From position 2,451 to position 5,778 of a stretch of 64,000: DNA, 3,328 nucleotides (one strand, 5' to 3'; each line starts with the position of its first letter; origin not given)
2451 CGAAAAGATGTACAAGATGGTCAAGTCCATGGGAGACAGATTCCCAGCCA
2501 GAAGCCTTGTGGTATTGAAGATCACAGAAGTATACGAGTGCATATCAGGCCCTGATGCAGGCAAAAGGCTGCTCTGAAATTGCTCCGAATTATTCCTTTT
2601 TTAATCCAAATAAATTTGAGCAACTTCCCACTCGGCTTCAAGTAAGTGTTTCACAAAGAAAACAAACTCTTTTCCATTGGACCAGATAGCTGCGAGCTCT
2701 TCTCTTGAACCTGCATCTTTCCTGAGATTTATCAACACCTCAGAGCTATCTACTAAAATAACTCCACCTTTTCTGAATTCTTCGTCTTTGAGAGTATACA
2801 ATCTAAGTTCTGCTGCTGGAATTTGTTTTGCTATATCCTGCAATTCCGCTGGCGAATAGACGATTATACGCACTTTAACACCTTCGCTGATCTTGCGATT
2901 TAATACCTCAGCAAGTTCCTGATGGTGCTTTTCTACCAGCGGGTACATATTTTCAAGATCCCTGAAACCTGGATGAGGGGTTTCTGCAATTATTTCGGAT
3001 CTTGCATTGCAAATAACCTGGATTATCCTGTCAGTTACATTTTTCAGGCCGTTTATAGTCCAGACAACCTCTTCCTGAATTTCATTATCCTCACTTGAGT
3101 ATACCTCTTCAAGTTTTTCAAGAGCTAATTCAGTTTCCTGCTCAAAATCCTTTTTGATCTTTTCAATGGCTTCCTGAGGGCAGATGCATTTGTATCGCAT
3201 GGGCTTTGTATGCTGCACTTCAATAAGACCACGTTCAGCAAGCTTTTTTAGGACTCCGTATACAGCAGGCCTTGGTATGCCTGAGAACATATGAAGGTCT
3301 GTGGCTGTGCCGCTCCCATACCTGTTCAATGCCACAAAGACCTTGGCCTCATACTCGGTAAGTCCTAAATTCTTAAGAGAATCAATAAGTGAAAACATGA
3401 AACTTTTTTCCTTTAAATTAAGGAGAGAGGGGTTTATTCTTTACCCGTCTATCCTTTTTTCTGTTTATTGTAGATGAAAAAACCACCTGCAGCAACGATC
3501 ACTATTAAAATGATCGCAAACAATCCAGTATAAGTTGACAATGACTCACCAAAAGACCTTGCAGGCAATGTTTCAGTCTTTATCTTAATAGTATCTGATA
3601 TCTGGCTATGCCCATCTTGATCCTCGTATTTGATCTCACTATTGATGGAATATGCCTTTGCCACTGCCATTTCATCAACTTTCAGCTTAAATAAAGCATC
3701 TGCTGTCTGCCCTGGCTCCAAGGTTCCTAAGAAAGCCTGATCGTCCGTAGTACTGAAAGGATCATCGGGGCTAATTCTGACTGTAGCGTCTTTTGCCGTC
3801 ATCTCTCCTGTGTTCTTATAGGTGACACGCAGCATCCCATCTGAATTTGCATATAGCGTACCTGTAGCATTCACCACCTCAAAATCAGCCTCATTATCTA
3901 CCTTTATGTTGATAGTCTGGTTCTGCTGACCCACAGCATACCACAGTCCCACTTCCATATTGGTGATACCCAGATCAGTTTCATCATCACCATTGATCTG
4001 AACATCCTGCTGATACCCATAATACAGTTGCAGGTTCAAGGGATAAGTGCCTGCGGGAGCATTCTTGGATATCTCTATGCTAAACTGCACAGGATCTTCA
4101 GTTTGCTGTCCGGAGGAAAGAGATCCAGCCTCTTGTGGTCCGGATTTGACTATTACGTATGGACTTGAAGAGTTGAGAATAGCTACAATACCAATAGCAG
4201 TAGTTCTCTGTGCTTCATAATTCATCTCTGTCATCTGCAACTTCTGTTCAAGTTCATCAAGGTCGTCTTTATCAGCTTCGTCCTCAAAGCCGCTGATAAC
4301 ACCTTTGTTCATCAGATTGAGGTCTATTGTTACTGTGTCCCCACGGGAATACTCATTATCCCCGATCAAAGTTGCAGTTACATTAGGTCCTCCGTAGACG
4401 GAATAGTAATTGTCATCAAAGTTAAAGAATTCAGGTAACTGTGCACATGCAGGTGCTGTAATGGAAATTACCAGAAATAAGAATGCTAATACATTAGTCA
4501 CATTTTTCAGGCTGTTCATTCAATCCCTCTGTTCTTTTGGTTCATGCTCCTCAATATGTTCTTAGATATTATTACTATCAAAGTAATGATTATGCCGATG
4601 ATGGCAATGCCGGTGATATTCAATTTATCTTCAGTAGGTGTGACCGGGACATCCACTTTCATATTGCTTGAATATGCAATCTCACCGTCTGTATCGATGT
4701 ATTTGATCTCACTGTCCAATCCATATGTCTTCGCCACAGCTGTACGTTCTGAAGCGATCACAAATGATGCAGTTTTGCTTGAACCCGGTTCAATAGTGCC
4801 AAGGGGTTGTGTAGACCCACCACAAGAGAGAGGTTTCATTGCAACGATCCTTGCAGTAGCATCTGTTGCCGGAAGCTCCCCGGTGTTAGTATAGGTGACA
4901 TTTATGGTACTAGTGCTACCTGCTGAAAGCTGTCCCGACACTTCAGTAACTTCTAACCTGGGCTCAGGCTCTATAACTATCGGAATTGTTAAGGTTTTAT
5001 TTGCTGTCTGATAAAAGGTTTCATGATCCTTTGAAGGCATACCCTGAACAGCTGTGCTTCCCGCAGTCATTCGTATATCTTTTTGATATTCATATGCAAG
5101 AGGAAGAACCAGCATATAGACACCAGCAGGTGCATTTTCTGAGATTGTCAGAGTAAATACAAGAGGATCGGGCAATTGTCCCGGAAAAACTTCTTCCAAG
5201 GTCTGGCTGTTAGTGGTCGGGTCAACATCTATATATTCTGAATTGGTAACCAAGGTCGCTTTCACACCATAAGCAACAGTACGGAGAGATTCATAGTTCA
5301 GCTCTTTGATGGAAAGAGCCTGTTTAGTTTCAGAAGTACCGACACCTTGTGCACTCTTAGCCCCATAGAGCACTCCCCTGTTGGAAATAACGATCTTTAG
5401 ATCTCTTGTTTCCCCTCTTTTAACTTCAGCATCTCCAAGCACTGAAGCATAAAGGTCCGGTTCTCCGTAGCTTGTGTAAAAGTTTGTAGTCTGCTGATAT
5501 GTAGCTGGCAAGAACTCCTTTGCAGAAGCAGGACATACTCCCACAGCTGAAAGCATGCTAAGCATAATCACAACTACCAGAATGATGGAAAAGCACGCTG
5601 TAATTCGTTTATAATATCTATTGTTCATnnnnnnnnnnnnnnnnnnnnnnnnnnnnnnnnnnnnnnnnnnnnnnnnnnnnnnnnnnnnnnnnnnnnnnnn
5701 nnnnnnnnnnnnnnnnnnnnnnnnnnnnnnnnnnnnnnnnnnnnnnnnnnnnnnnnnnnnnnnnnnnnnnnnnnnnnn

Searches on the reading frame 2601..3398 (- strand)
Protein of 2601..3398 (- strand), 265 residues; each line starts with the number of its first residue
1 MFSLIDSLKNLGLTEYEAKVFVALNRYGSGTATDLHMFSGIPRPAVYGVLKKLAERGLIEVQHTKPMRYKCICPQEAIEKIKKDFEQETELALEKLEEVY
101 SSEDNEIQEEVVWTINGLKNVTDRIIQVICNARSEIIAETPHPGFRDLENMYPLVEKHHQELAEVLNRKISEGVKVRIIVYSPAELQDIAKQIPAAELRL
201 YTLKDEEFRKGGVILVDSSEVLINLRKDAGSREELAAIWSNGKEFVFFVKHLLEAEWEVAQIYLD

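Call 81: search_protein_families(library=pfam, proteins=[window:2601-3398:-], max_evalue=0.01)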
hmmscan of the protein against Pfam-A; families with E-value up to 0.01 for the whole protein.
window:2601-3398:- (265 aa): 6 families
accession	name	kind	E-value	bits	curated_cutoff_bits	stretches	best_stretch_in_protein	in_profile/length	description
PF01978.25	TrmB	-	1.8e-20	72.9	25.6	1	8-74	1-67/68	Sugar-specific transcriptional regulator TrmB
PF11495.14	Regulator_TrmB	-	7.3e-10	38.9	22.2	1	112-262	2-134/233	Archaeal transcriptional regulator TrmB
PF01047.28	MarR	-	0.00012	22.3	24.6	1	13-63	1-51/59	MarR family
PF09339.16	HTH_IclR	-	0.00052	20.2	22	1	23-61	11-50/52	IclR helix-turn-helix domain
PF12802.13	MarR_2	-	0.0032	18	27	1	20-63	10-54/61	MarR family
PF24217.1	DUF7436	-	0.0071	16.7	34.2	0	156-261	45-151/153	Family of unknown function (DUF7436)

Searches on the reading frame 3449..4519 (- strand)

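Call 81: search_protein_families(library=pfam, proteins=[window:3449-4519:-], max_evalue=0.01)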
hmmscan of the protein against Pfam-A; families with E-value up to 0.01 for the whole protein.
window:3449-4519:- (356 aa): 2 families
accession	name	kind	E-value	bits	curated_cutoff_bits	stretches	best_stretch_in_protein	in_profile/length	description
PF10633.15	NPCBM_assoc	-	1.5e-07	32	24.4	0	227-298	6-77/78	NPCBM-associated, NEW3 domain of alpha-galactosidase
PF07705.17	CARDB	-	0.0029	18.2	22.7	0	212-282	3-72/101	CARDB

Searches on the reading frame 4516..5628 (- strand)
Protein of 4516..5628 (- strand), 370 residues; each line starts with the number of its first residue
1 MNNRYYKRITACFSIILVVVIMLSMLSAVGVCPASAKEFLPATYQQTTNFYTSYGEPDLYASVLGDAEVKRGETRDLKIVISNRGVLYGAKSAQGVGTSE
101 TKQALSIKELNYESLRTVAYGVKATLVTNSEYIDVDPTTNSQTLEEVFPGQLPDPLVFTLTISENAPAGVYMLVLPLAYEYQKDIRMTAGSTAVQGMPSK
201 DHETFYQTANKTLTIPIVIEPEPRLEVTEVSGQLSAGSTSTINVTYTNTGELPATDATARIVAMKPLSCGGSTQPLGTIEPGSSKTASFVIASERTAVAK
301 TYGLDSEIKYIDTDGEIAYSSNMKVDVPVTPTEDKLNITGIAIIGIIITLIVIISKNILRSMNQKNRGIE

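Call 3: search_protein_families(library=pfam, proteins=[window:4516-5628:-], max_evalue=0.1)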
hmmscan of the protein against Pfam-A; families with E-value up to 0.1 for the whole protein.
window:4516-5628:- (370 aa): 3 families
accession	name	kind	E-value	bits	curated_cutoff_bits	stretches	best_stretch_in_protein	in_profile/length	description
PF07705.17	CARDB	-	3e-06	27.8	22.7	1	223-294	2-72/101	CARDB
PF10633.15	NPCBM_assoc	-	0.0044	17.6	24.4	0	235-307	2-74/78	NPCBM-associated, NEW3 domain of alpha-galactosidase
PF15780.11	ASH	-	0.035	14.7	27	0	212-256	40-84/98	Abnormal spindle-like microcephaly-assoc'd, ASPM-SPD-2-Hydin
